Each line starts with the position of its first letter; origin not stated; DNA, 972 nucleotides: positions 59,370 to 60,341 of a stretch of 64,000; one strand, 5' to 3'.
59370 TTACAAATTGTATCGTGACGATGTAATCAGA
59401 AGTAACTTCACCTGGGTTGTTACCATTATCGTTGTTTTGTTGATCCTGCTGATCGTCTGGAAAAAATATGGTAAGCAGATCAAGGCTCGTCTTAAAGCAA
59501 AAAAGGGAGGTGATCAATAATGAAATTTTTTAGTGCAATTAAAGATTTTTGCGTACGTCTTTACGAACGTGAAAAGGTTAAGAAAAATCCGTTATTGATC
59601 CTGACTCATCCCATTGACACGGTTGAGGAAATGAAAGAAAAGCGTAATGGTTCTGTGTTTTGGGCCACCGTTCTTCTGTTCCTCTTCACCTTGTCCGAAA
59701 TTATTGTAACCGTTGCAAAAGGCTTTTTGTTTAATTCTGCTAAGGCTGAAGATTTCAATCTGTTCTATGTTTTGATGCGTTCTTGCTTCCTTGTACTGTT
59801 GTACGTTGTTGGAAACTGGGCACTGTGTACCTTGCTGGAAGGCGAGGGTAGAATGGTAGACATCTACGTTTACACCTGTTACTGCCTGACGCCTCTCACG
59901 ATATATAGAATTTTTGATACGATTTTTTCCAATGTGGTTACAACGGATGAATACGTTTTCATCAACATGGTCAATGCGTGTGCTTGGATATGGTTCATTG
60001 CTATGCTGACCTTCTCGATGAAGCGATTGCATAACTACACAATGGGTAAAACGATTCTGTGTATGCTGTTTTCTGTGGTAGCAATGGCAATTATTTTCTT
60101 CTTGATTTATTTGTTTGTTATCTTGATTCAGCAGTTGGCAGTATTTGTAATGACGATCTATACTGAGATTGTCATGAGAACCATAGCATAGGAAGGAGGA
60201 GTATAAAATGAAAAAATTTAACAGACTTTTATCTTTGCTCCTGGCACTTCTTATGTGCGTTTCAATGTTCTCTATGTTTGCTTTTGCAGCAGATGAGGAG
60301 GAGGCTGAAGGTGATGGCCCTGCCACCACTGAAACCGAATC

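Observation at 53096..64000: Tight operon of at least 8 genes: giant CBM-tandem binding protein, two ABC permease pairs, NHL/TPR propeller, Yip1 membrane protein and a DUF5696-like secreted protein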

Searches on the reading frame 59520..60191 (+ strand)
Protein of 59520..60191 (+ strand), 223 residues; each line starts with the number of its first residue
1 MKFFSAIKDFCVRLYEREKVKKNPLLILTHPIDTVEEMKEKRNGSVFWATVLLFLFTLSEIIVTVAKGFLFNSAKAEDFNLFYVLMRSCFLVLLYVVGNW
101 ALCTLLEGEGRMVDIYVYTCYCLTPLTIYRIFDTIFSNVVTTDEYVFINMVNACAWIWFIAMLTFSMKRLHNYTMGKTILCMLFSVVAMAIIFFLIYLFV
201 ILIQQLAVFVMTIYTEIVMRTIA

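Call 5: search_protein_families(library=pfam, proteins=[window:59520-60191:+], max_evalue=0.01)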
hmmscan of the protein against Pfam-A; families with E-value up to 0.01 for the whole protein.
window:59520-60191:+ (223 aa): 1 family
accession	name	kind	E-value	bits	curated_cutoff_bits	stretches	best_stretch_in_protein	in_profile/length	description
PF04893.22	Yip1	-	9.3e-15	55.4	28.6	1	27-195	3-172/173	Yip1 domain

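Call 6: search_protein_families(library=ncbifam, proteins=[window:59520-60191:+], max_evalue=0.01)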
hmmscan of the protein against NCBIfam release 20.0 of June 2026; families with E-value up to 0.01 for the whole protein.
window:59520-60191:+ (223 aa): 0 families
